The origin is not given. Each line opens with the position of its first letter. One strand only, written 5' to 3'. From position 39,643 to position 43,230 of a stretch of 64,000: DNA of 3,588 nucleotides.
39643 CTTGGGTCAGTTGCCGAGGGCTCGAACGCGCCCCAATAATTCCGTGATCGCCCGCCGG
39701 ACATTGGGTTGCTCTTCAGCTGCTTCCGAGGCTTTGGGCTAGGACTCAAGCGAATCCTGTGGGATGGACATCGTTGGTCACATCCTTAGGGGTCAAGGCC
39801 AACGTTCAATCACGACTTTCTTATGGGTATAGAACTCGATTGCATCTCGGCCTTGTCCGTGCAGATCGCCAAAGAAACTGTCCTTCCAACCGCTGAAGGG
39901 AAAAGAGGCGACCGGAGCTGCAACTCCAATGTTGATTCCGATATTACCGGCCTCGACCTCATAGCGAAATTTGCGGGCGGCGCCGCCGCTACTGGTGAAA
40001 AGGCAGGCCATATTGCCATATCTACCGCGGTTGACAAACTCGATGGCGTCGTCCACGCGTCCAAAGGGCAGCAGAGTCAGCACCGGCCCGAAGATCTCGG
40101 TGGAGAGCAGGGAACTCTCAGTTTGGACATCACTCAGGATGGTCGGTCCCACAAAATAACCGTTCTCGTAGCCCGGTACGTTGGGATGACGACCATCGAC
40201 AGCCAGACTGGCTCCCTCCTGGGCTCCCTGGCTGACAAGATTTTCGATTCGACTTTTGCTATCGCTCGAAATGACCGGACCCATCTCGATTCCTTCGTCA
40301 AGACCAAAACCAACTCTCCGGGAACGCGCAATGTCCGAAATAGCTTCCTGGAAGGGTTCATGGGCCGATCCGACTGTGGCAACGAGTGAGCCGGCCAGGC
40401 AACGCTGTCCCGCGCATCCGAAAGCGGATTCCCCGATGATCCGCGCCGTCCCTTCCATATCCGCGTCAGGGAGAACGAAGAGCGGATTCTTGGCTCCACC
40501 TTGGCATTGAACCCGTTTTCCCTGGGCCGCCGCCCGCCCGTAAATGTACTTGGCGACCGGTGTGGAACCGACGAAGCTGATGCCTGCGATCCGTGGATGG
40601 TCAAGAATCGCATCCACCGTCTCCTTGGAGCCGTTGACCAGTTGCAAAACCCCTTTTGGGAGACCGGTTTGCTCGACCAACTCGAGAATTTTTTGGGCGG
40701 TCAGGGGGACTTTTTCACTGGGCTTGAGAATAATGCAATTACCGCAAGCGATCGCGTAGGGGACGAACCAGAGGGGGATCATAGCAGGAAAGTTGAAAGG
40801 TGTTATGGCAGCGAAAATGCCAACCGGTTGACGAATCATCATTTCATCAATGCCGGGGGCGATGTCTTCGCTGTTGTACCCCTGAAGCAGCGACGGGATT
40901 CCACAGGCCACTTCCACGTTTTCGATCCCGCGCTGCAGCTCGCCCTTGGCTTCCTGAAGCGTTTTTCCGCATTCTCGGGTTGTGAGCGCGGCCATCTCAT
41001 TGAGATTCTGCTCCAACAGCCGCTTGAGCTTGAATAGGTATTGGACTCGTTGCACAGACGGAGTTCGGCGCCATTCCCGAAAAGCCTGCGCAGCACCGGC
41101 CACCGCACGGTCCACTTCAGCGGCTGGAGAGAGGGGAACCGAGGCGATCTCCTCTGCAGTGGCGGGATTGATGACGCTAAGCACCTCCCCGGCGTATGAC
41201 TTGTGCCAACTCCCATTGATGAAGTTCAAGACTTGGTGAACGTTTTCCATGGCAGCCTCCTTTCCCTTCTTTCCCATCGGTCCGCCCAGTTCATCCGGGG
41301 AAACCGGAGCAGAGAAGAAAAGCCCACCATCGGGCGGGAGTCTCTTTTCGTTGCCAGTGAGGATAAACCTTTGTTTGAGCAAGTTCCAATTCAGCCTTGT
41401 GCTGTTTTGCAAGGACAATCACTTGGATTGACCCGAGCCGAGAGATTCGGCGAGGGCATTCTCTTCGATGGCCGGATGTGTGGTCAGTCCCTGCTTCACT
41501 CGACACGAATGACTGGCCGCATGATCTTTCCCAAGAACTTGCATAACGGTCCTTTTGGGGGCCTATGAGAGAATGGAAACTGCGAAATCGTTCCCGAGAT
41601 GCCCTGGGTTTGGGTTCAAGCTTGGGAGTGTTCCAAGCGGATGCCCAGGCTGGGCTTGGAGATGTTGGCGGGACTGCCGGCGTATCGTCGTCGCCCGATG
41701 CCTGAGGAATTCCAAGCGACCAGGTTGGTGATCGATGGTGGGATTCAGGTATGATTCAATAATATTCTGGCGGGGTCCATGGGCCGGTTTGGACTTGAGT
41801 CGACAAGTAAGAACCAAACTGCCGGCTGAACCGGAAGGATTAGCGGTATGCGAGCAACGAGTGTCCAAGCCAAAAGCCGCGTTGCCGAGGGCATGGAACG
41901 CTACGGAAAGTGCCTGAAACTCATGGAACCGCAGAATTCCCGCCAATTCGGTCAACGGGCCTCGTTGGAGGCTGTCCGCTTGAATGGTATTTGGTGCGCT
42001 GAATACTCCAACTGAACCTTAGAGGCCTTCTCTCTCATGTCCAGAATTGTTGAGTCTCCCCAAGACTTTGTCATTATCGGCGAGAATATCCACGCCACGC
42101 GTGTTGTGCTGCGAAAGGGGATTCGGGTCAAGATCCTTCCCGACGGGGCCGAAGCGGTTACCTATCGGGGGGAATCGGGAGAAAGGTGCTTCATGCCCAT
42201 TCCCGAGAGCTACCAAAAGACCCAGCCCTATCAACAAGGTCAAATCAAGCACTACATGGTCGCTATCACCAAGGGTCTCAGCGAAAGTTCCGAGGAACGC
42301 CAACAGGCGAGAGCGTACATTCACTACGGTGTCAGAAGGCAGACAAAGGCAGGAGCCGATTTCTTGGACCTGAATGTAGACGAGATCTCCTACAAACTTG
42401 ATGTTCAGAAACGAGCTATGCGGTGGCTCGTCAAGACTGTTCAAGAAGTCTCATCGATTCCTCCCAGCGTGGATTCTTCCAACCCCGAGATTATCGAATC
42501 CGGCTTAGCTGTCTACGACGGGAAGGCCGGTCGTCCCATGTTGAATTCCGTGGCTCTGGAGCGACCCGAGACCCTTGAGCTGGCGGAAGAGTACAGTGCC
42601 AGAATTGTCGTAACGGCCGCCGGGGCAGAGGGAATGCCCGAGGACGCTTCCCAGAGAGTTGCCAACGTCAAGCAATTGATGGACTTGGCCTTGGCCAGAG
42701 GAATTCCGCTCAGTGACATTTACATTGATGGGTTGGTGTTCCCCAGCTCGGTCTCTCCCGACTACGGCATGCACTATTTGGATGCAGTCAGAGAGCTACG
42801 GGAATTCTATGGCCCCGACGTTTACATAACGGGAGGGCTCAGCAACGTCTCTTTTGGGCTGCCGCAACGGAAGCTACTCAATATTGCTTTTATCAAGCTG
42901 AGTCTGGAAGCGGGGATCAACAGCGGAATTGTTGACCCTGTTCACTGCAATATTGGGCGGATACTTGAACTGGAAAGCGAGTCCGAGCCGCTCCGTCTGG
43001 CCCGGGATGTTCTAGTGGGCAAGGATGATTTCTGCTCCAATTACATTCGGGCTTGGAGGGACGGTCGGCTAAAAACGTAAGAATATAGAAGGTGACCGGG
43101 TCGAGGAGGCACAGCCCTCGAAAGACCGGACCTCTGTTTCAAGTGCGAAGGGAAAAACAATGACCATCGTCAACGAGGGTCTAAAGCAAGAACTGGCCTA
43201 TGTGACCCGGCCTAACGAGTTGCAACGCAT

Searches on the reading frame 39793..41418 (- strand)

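Call 75: search_protein_families(library=pfam, proteins=[window:39793-41418:-], max_evalue=0.00001)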
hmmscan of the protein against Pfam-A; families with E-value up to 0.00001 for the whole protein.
window:39793-41418:- (541 aa): 1 family
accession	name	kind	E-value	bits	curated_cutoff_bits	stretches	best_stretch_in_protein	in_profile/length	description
PF00171.27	Aldedh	-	1.8e-137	459.1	23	1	71-536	1-461/461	Aldehyde dehydrogenase family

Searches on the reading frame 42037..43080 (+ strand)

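Call 75: search_protein_families(library=pfam, proteins=[window:42037-43080:+], max_evalue=0.00001)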
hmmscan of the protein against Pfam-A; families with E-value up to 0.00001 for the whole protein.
window:42037-43080:+ (347 aa): 1 family
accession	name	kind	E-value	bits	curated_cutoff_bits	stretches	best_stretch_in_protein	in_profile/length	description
PF00809.28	Pterin_bind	-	3.6e-22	79.7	25.5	1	99-300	27-244/244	Pterin binding enzyme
